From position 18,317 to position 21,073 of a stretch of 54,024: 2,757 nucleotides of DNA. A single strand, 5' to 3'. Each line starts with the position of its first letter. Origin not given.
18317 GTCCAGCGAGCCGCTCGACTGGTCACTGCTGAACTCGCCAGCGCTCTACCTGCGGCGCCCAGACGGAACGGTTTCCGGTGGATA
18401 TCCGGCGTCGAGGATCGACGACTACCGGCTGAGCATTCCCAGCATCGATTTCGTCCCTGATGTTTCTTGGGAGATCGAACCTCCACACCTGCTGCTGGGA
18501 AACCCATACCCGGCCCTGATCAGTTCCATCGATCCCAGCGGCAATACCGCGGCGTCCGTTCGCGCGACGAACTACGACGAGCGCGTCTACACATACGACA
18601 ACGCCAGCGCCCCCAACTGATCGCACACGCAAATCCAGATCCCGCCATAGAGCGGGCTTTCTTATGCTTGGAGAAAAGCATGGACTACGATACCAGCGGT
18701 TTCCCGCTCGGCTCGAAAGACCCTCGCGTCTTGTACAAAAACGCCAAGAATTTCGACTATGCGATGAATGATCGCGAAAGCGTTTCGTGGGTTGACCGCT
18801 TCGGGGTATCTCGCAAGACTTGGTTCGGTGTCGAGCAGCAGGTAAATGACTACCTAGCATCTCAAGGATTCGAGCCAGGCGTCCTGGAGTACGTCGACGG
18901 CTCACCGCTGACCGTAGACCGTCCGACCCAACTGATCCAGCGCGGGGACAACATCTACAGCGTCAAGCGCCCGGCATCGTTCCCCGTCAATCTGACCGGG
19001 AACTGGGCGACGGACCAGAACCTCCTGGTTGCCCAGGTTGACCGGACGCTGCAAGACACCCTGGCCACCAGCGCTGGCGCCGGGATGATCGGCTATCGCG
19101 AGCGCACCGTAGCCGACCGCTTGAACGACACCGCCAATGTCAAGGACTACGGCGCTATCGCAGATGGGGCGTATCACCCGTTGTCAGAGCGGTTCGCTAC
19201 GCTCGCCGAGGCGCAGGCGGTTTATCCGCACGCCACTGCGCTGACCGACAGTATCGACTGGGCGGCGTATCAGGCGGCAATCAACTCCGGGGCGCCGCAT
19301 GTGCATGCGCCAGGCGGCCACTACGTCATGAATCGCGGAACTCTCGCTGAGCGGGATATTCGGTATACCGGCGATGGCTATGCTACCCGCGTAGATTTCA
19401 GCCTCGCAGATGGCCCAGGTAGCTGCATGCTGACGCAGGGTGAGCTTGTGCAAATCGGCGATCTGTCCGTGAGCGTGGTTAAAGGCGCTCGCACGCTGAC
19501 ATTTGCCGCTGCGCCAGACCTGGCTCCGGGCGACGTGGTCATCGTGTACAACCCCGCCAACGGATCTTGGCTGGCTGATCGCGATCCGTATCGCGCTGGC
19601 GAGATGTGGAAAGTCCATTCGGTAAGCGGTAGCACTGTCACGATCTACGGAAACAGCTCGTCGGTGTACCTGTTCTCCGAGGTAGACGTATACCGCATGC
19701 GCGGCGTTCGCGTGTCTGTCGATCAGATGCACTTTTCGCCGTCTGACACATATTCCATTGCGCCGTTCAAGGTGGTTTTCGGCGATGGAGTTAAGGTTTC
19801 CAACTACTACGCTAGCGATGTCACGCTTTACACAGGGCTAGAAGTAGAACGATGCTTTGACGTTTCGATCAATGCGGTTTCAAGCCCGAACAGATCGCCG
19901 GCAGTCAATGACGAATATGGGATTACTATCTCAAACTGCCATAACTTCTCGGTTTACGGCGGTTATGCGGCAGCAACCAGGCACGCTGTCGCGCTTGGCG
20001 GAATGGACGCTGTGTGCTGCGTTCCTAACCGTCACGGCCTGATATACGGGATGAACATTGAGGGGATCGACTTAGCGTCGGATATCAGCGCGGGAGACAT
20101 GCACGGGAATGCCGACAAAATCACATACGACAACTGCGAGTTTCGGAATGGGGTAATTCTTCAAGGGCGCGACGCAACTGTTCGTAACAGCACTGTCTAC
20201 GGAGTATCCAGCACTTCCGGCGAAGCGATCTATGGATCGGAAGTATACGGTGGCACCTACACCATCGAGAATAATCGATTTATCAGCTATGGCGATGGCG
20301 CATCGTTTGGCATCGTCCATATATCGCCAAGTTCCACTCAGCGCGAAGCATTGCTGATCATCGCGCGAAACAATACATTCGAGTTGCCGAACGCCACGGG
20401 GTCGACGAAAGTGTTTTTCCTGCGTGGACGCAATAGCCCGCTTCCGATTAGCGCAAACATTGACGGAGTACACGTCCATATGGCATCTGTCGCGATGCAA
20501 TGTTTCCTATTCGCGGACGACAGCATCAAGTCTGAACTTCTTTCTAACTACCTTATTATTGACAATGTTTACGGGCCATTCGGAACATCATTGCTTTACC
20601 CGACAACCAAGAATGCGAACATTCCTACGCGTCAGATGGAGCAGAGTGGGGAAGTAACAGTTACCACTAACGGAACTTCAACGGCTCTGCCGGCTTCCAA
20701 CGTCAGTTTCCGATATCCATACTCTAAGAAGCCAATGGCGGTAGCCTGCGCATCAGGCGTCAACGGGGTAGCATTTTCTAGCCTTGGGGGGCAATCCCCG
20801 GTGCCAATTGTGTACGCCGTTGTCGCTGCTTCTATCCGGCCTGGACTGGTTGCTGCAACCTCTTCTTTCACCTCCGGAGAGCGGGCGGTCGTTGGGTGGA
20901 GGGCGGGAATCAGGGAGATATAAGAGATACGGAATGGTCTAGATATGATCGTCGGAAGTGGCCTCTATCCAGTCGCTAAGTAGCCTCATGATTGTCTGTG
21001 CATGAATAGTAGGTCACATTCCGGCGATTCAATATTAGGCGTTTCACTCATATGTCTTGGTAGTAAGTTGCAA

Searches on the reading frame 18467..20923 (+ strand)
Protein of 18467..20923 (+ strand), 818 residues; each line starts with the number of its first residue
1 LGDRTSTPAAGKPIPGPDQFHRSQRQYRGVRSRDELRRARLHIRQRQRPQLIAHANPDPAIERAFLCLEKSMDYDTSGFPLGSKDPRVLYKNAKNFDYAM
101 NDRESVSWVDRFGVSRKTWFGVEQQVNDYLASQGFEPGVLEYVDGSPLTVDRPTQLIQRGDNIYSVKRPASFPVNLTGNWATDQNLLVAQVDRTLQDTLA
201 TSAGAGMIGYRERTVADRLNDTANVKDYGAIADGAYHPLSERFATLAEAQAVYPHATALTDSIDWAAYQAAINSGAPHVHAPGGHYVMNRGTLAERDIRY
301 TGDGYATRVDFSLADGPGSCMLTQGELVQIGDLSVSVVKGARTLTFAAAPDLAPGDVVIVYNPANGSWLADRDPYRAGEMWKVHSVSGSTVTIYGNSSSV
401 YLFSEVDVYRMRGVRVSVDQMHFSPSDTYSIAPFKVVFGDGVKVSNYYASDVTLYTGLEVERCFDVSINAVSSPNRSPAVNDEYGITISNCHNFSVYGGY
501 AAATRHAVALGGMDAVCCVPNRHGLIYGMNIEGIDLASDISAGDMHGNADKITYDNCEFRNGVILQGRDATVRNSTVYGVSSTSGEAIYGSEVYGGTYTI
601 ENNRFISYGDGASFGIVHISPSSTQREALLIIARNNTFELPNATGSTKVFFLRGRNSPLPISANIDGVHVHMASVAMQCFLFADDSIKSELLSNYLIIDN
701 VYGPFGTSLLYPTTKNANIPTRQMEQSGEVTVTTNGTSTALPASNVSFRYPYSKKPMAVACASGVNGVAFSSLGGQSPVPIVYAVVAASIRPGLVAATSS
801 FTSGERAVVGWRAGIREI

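Call 5: search_protein_families(library=pfam, proteins=[window:18467-20923:+], max_evalue=0.01)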
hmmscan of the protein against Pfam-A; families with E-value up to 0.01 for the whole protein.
window:18467-20923:+ (818 aa): 2 families
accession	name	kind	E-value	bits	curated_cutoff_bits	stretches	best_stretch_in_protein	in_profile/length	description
PF22442.2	Gp49_Pectate_lyase_like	-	2e-150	499.7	27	1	450-707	1-267/267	Gp49, pectin lyase-like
PF20745.2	TSP_Ig-like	-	1.8e-29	102.2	27.9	1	323-411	2-86/86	Tailspike protein-like, Ig-like domain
